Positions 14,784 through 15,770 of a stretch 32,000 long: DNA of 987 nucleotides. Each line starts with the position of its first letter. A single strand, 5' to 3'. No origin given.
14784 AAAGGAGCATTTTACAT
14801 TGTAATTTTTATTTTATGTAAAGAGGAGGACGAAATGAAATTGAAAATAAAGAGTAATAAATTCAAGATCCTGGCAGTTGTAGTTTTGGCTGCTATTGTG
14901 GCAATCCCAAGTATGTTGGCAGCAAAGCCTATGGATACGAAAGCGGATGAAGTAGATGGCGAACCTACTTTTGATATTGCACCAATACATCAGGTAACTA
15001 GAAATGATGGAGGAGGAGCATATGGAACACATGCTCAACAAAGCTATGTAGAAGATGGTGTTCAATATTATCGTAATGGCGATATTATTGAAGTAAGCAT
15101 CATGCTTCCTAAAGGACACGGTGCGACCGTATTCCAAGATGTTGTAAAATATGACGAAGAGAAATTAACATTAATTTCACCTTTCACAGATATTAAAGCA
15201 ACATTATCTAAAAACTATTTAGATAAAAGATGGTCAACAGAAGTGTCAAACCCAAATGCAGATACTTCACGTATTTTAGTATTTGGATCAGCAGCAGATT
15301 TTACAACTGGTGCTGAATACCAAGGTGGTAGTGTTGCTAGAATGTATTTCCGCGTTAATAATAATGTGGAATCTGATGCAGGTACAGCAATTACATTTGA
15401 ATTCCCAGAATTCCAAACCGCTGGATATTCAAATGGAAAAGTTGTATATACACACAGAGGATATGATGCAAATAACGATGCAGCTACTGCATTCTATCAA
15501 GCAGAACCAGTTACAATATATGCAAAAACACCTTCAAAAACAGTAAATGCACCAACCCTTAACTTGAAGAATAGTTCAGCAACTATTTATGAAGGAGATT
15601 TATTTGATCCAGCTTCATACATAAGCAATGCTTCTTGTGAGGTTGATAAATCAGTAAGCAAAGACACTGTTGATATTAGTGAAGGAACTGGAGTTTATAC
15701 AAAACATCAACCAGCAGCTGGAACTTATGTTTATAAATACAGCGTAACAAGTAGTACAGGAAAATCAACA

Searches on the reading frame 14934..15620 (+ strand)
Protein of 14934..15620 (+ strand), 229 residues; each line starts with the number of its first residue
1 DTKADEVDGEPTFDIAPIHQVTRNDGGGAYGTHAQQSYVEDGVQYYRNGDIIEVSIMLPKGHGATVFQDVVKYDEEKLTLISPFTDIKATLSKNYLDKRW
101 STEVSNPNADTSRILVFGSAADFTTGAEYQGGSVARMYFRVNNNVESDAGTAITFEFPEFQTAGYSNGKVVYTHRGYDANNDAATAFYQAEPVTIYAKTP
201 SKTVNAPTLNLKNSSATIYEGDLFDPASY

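Call 46: search_solved_structures(query=A4, max_evalue=10, show_alignments=2)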
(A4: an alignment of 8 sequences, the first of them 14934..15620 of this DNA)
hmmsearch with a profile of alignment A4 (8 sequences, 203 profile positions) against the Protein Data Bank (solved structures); distinct sequences matched with E-value up to 10: 3.
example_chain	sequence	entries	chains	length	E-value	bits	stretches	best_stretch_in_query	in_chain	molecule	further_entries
5g5d_A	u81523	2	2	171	0.1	15.5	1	39-142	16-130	CELLULOSOME ANCHORING PROTEIN COHESIN REGION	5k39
3hzh_A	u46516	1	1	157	0.32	13.9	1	37-74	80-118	Chemotaxis response regulator (CheY-3)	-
3imh_A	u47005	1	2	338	0.96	12.4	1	103-137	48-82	Galactose-1-epimerase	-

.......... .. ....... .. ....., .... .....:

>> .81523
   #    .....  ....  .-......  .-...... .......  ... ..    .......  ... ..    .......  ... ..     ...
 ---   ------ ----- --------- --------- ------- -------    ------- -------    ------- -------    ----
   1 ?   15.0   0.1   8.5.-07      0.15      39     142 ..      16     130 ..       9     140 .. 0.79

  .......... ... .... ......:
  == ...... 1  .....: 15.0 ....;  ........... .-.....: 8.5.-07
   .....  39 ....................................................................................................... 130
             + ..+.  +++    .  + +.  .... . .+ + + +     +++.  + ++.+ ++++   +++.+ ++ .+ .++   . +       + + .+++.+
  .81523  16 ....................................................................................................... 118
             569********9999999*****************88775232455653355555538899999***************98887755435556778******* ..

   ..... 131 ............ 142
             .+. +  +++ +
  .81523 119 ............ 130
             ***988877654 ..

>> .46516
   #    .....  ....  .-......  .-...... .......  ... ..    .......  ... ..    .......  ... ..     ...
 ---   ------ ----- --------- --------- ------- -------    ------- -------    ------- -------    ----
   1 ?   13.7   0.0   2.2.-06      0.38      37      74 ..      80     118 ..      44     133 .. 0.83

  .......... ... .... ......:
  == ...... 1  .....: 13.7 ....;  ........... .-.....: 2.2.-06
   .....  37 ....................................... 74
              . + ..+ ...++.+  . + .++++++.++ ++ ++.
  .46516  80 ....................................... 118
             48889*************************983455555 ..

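Call 47: search_protein_families(library=pfam, alignment_id=A4, max_evalue=10)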
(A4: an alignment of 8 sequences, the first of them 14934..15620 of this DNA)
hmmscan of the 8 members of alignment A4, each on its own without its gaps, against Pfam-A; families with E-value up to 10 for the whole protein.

A. member 1, window:14934-15620:+ (229 aa): 0 families

B. families by the number of members that match (of 8 scanned): 3 families
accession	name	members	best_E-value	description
PF00963.24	Cohesin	3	0.0018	Cohesin domain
PF22429.2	HutF_N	1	0.027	Formimidoylglutamate deiminase HutF, N-terminal domain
PF05005.20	Ocnus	1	0.12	Janus/Ocnus family (Ocnus)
